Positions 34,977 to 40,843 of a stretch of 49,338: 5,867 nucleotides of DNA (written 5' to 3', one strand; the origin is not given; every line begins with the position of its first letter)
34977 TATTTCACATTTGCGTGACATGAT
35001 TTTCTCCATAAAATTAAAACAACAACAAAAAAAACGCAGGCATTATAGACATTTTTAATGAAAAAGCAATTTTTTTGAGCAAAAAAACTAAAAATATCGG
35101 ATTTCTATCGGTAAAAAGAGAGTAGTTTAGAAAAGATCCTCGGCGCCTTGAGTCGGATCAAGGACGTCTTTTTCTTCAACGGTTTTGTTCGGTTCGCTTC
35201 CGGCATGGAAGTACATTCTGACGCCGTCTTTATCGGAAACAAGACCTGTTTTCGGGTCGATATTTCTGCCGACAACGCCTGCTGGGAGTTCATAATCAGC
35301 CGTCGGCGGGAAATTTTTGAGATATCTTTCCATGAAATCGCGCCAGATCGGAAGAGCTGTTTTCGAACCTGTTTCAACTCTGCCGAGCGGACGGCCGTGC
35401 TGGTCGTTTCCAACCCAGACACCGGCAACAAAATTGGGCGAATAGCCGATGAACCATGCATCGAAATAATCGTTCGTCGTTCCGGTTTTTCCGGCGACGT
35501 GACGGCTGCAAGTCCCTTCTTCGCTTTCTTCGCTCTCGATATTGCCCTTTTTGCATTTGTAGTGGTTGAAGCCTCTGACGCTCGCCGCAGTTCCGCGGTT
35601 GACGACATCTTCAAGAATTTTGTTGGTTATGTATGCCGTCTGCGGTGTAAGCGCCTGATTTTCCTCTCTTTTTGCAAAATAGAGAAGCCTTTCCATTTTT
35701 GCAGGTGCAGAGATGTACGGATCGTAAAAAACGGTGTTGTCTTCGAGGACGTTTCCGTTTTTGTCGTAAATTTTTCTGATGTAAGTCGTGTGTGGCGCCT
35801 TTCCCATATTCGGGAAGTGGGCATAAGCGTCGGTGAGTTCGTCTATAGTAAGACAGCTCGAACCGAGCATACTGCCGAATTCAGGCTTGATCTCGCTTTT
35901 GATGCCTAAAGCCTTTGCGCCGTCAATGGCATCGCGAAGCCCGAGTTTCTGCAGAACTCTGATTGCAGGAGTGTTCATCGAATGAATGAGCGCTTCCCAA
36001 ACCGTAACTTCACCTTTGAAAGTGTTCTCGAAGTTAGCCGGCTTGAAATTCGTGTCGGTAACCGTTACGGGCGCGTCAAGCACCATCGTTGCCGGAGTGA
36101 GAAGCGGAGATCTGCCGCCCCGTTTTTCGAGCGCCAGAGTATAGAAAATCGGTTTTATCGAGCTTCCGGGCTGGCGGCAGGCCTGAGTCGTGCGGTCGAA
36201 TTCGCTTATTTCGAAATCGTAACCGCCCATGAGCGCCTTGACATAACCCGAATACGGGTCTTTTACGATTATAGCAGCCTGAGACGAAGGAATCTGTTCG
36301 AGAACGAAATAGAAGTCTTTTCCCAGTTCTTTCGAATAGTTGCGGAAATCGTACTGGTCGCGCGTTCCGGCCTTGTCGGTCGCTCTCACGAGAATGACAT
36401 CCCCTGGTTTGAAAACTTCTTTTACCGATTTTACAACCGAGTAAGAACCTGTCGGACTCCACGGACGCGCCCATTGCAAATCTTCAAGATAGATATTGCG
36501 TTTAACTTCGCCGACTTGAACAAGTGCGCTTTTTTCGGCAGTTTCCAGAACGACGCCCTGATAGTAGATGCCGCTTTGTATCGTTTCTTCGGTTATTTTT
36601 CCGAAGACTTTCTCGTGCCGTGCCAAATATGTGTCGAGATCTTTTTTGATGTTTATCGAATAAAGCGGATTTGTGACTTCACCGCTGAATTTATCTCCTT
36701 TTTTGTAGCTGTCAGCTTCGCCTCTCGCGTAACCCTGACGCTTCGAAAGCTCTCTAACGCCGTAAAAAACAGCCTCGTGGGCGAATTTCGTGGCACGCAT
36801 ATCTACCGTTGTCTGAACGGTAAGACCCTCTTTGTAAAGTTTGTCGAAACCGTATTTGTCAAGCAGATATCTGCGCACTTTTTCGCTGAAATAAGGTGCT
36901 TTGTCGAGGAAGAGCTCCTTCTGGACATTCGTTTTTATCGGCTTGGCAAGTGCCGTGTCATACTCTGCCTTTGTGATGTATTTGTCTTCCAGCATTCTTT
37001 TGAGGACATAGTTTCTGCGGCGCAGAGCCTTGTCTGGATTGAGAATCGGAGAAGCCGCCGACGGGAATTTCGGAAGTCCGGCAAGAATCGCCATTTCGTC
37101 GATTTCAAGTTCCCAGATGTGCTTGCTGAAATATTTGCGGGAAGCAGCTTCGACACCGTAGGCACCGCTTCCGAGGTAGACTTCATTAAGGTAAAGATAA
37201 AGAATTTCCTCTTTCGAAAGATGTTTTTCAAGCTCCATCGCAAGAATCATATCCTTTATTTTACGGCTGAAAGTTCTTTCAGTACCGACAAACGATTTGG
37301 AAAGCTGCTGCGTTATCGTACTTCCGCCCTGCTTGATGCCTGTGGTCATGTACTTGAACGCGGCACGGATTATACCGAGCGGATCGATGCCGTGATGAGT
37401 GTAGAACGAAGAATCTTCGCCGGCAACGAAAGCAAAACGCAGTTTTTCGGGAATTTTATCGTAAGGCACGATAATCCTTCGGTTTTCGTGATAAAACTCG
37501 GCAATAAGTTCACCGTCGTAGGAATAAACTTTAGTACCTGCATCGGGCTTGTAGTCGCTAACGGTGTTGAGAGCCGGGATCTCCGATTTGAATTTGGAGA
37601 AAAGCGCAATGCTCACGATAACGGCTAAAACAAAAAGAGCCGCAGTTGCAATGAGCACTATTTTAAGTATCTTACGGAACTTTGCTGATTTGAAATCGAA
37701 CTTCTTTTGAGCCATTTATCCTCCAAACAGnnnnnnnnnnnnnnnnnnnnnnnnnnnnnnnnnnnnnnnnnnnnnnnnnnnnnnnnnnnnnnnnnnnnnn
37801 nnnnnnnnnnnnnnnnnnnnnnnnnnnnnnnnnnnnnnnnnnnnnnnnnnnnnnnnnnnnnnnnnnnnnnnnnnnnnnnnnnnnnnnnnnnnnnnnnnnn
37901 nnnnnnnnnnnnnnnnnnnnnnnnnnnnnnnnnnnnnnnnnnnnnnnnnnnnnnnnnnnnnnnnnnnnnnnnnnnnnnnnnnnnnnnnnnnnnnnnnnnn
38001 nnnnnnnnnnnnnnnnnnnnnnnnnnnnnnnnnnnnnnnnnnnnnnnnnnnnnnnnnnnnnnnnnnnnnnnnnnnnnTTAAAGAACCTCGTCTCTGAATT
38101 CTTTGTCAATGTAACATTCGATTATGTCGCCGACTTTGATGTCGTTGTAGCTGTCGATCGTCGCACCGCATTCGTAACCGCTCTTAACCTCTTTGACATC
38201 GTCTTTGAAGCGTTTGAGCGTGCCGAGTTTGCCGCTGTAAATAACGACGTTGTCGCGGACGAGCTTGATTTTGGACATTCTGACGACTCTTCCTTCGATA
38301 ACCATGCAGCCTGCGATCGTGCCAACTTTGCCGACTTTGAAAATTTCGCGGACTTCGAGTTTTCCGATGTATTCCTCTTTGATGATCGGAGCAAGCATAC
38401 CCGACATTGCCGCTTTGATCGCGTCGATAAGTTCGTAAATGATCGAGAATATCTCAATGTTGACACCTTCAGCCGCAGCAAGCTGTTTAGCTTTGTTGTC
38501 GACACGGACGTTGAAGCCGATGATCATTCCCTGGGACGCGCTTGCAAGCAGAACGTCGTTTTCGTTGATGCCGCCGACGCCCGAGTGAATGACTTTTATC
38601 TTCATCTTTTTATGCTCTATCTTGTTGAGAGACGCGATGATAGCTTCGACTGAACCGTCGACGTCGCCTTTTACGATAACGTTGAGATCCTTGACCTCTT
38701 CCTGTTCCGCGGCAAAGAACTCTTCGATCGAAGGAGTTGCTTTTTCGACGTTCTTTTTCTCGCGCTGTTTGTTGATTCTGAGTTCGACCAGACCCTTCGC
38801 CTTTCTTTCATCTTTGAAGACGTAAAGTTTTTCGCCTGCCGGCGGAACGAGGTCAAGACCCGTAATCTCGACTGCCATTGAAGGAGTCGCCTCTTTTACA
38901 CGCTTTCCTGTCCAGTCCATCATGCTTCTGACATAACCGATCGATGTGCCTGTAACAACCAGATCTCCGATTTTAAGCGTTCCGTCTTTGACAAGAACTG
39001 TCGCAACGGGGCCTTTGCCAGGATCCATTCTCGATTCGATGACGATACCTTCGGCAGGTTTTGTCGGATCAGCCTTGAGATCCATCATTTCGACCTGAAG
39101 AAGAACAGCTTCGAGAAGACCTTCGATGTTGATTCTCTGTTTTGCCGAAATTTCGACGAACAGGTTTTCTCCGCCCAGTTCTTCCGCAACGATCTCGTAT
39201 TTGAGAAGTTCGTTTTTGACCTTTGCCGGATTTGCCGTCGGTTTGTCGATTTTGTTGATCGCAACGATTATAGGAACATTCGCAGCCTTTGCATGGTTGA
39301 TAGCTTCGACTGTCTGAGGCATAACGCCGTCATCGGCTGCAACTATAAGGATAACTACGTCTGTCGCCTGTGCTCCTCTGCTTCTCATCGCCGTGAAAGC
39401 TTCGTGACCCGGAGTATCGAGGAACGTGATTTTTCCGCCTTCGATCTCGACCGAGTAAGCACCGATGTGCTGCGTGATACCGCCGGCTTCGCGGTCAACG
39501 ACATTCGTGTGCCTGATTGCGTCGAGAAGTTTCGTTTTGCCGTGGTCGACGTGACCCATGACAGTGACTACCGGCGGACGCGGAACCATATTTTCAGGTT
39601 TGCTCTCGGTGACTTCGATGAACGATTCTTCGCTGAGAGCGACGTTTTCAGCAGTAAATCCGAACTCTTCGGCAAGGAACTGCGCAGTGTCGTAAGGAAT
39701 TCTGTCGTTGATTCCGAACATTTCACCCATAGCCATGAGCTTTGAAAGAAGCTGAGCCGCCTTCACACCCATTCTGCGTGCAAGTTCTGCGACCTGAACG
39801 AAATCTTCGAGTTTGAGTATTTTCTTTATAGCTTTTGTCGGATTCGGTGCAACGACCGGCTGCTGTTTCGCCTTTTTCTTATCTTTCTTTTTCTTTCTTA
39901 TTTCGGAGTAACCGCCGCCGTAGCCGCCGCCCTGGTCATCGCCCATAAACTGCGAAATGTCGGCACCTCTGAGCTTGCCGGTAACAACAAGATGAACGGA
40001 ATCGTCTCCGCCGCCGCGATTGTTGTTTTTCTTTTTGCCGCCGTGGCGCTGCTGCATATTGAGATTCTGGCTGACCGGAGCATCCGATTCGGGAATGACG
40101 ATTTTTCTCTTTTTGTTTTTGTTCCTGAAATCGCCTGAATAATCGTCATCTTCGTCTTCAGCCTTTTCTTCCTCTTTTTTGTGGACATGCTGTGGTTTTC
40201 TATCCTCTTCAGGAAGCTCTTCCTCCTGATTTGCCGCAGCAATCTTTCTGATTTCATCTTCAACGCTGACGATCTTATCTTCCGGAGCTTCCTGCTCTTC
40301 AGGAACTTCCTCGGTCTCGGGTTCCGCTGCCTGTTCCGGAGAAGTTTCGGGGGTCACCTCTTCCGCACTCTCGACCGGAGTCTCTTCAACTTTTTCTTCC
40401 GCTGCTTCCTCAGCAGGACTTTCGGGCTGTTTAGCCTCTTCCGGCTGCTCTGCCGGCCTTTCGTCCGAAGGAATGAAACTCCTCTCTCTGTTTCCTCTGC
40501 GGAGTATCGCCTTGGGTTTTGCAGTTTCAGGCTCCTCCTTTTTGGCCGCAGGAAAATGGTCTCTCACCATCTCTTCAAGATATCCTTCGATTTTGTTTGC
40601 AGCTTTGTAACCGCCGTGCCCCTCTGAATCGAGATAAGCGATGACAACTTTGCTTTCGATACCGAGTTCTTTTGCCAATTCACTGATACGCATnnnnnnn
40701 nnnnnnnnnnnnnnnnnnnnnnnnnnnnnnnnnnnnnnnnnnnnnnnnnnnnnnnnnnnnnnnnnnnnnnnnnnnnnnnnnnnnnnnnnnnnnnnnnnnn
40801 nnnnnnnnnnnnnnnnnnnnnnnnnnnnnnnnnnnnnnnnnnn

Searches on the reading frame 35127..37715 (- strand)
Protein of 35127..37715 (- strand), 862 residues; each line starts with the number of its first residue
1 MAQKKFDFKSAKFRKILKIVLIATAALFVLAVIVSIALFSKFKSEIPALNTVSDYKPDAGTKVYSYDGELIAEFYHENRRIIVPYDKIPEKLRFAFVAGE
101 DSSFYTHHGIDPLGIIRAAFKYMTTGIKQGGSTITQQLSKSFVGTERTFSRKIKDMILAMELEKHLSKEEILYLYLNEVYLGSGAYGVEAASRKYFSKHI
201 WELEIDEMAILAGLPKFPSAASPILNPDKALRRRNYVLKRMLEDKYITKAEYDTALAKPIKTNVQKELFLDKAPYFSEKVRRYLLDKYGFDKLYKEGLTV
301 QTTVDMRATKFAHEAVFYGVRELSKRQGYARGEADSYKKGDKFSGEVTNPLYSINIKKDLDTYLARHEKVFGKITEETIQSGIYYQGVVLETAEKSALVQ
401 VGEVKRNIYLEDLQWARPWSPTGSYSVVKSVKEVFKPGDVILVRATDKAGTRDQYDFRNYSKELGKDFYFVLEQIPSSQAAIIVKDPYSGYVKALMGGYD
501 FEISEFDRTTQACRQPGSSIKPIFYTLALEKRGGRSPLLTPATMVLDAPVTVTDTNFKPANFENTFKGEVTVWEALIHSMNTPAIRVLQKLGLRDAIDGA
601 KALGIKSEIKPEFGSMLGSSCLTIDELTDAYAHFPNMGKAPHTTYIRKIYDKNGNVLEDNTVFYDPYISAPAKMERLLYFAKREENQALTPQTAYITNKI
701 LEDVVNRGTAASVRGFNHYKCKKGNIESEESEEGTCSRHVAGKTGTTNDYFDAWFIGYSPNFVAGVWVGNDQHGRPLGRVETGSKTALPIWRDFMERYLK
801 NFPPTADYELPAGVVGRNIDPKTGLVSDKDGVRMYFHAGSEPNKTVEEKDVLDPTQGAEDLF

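Call 16: search_protein_families(library=pfam, proteins=[window:35127-37715:-], max_evalue=0.0001)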
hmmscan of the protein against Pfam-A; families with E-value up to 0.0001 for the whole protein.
window:35127-37715:- (862 aa): 3 families
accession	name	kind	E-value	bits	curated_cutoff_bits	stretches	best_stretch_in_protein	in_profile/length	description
PF00912.28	Transgly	-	3.8e-62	209.3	27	1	67-241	1-177/178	Transglycosylase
PF00905.27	Transpeptidase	-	5.1e-11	42.8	22.1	1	481-795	2-298/299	Penicillin binding protein transpeptidase domain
PF17092.11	PCB_OB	-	1e-10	42.8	27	1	376-476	26-109/111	Penicillin-binding protein OB-like domain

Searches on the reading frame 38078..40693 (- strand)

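Call 16: search_protein_families(library=pfam, proteins=[window:38078-40693:-], max_evalue=0.0001)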
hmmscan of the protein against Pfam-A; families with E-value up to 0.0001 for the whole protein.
window:38078-40693:- (871 aa): 8 families
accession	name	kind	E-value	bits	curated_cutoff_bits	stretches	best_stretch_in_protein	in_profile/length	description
PF11987.13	IF-2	-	3.8e-38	130.4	27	1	646-760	2-117/117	Translation-initiation factor 2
PF00009.33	GTP_EFTU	-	5.5e-35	121.1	26.5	1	376-532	6-184/188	Elongation factor Tu GTP binding domain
PF22042.2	EF-G_D2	-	2.6e-24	85.6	27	1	546-625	1-83/84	Elongation factor G domain 2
PF04760.21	IF2_N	-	4.4e-16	58.8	25.3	1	297-346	2-52/53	Translation initiation factor IF-2, N-terminal region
PF01926.29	MMR_HSR1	-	4.4e-10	40.1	21.9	1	376-481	2-113/113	50S ribosome-binding GTPase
PF00071.28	Ras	-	2.8e-08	33.9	21.6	1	377-534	3-160/162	Ras family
PF03144.31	GTP_EFTU_D2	-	1.8e-06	28.7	30.3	1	791-858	1-72/73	Elongation factor Tu domain 2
PF00025.27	Arf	-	3.2e-05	23.9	22.3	1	379-503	20-146/174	ADP-ribosylation factor family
